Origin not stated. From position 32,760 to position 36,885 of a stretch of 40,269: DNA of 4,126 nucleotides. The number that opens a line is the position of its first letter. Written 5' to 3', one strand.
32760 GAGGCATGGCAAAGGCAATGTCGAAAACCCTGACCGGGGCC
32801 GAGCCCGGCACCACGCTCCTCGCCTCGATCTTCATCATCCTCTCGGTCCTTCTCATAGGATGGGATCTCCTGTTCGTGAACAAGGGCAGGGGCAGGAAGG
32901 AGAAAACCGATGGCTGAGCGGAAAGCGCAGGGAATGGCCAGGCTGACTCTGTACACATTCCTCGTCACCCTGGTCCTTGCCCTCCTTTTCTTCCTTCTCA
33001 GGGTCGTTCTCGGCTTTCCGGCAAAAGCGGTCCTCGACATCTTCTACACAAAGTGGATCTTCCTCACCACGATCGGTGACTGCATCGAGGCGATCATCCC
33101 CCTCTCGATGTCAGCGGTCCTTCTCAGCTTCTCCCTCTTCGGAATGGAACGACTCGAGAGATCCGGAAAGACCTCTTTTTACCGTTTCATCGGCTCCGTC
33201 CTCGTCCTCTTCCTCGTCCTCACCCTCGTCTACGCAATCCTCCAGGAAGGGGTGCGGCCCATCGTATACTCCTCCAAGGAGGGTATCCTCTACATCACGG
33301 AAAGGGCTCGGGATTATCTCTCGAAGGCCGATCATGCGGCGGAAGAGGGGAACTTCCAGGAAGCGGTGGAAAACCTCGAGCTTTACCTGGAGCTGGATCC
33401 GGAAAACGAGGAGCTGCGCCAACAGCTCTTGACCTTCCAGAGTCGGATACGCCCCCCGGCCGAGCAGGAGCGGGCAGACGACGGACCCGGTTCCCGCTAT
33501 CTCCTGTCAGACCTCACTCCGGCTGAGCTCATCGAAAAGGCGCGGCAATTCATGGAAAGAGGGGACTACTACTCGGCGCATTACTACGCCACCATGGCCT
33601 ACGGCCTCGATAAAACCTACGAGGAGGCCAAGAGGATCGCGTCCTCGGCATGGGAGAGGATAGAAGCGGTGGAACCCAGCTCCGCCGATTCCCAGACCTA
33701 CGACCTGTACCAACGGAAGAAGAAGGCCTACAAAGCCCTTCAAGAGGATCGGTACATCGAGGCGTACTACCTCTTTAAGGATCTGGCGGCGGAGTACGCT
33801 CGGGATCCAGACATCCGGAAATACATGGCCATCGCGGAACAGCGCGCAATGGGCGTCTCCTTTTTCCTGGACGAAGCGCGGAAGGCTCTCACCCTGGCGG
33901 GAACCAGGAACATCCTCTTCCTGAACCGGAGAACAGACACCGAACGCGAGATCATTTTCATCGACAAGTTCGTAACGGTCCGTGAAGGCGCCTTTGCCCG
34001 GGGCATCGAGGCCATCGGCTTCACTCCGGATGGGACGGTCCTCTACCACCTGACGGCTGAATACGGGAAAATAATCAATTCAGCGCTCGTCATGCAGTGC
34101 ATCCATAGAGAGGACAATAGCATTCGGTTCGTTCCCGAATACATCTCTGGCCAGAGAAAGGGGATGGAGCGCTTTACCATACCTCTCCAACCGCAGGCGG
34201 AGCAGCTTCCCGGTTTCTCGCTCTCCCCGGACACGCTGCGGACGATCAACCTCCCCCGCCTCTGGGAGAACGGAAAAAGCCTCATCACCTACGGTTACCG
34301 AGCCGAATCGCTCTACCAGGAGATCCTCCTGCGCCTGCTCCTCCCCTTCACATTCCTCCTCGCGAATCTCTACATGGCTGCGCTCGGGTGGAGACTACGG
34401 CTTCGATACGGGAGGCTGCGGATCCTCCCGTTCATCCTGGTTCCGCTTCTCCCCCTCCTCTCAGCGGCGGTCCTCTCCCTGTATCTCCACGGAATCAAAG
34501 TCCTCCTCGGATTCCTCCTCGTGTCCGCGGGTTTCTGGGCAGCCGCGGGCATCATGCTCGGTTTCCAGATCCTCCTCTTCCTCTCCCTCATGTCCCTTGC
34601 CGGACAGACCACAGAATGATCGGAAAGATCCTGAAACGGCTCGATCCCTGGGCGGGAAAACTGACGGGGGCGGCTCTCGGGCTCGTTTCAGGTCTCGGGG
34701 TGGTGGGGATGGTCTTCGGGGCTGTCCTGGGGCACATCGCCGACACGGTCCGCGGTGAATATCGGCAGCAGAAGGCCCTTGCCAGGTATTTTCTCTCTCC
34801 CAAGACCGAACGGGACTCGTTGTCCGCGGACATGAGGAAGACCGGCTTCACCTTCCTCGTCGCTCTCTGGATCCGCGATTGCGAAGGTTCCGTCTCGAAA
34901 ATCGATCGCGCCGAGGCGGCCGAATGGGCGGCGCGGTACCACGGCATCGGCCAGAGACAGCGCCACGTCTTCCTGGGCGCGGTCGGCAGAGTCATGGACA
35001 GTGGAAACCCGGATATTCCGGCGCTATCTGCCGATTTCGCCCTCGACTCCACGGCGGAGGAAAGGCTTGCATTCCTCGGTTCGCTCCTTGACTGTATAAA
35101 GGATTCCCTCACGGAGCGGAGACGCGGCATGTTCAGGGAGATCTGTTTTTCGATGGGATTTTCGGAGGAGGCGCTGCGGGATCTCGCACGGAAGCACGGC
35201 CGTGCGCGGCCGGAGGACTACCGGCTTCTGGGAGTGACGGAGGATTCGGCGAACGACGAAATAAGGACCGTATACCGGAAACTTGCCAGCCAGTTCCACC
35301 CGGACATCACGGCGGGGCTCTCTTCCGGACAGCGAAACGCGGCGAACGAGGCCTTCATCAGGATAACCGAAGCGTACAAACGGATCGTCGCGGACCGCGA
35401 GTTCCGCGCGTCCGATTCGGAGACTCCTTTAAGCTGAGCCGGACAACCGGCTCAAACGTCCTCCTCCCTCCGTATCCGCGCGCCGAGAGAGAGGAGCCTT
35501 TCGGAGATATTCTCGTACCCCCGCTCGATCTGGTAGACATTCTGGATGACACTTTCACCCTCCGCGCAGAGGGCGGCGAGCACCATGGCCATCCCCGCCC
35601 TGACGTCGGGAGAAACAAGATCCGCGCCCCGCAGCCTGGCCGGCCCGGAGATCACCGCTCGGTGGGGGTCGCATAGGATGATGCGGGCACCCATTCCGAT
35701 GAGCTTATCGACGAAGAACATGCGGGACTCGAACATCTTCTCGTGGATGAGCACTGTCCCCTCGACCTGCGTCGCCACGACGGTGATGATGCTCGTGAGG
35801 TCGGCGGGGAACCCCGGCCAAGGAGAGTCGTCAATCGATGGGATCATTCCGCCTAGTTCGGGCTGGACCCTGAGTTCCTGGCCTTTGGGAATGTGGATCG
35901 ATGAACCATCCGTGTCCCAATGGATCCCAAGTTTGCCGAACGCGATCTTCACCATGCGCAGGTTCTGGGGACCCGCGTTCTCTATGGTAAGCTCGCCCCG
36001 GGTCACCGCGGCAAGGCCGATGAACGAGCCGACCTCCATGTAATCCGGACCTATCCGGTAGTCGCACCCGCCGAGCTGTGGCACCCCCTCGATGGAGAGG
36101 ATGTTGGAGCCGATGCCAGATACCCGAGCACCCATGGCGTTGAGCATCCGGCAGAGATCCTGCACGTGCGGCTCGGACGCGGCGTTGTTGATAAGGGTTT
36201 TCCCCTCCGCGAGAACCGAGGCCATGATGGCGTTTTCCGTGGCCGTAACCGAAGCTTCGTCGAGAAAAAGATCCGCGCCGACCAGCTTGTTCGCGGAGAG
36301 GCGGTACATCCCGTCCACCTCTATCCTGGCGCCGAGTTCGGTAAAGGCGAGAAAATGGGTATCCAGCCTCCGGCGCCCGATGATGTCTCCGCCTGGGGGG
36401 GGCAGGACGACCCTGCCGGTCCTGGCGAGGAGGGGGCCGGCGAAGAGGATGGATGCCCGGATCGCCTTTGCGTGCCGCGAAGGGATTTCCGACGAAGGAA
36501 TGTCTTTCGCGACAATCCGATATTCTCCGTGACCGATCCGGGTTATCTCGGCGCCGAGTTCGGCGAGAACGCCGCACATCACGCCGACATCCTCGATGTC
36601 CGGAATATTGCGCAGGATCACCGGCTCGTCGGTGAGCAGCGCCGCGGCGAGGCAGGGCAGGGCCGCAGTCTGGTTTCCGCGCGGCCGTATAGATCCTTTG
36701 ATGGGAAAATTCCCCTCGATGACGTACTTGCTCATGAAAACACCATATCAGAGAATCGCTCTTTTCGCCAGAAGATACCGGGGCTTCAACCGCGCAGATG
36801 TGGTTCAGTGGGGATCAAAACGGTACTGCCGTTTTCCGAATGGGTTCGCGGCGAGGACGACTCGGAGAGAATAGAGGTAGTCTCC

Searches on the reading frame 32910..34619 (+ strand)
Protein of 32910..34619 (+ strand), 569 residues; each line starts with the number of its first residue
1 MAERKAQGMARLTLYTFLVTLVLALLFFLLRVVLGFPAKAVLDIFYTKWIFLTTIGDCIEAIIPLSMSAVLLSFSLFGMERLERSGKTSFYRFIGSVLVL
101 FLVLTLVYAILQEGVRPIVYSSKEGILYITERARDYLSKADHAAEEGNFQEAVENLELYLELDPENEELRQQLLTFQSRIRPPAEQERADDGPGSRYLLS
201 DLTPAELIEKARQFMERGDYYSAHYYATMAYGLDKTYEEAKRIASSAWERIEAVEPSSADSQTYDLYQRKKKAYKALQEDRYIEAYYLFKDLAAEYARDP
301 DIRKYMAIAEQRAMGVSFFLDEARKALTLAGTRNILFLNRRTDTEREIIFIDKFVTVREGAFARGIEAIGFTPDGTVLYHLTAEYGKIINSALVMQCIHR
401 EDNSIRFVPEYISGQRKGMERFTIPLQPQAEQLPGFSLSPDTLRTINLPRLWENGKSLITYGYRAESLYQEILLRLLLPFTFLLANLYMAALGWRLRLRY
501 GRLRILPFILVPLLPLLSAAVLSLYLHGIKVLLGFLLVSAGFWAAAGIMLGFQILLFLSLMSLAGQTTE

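Call 46: search_protein_families(library=pfam, proteins=[window:32910-34619:+], max_evalue=0.001)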
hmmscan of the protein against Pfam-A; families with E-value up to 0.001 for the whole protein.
window:32910-34619:+ (569 aa): 1 family
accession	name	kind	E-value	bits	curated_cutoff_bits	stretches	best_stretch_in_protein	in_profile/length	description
PF03739.19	LptF_LptG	-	9.8e-08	31.8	27.9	1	335-551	143-345/353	Lipopolysaccharide export system permease LptF/LptG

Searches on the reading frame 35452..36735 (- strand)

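Call 46: search_protein_families(library=pfam, proteins=[window:35452-36735:-], max_evalue=0.001)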
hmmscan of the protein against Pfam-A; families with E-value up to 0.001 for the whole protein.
window:35452-36735:- (427 aa): 1 family
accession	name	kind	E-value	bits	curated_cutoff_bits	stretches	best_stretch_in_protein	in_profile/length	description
PF00275.25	EPSP_synthase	-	4.8e-70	236.8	22.8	1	9-414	4-417/417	EPSP synthase (3-phosphoshikimate 1-carboxyvinyltransferase)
